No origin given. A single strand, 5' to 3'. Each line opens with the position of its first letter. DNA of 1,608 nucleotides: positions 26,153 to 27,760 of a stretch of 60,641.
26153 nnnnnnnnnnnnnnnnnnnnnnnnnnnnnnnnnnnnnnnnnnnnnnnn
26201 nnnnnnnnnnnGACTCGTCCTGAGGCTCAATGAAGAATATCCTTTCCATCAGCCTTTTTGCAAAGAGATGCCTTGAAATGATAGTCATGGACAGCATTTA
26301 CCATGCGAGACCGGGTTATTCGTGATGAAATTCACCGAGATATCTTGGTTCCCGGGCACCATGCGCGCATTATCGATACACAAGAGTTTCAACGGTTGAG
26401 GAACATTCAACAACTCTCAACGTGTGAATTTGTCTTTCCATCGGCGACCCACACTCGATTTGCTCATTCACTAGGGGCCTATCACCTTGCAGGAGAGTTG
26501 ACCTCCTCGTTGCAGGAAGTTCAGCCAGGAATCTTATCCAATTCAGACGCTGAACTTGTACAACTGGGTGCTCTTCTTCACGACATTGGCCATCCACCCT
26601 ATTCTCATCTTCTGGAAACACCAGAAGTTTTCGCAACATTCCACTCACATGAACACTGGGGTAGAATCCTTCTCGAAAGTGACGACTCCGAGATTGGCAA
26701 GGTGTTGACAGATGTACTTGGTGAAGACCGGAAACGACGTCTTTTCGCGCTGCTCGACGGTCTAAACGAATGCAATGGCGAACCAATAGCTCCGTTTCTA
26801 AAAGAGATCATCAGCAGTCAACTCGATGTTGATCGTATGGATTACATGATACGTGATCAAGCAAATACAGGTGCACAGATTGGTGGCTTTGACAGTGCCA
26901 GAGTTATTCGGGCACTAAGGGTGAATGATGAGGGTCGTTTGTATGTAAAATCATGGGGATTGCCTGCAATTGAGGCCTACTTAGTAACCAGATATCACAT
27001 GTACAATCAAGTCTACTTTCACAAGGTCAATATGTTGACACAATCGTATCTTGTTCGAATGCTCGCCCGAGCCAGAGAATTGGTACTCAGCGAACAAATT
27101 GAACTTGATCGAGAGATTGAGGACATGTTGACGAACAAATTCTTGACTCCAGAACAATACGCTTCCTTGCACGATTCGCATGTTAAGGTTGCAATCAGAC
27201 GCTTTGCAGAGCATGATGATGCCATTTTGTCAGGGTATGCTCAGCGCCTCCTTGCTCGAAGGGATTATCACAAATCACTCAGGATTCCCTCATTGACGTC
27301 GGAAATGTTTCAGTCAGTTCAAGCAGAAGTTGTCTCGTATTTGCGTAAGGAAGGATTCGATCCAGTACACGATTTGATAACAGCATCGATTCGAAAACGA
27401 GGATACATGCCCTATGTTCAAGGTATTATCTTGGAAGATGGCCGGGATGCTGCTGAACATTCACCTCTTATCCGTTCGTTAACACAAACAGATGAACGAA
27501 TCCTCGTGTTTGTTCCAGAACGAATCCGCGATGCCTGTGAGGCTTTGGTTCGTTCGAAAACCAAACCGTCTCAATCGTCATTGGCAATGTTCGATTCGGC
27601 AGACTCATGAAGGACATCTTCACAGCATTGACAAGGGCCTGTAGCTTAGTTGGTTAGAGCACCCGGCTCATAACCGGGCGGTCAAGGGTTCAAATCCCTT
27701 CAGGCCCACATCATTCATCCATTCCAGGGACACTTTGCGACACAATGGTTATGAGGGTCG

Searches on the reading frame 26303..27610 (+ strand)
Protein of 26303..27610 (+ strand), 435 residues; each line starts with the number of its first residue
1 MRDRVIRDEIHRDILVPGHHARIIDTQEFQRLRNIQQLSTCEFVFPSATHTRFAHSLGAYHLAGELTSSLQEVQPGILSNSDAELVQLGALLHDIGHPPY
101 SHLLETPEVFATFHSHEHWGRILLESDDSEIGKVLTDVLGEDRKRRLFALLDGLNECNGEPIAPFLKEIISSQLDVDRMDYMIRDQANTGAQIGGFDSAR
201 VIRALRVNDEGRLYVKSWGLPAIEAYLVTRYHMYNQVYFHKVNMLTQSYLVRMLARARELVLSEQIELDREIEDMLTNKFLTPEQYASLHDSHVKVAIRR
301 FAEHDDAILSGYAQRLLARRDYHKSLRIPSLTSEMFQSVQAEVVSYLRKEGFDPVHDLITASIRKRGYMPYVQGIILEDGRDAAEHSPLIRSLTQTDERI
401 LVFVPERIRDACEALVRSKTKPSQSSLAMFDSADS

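Call 5: search_protein_families(library=pfam, proteins=[window:26303-27610:+], max_evalue=0.001)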
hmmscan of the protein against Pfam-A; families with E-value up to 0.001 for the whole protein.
window:26303-27610:+ (435 aa): 2 families
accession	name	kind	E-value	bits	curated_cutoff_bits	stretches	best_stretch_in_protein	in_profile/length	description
PF01966.28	HD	-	1.7e-12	48.1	22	1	52-130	1-72/116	HD domain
PF19276.4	HD_assoc_2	-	3.7e-09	36.8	23.1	1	196-275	1-75/222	HD associated region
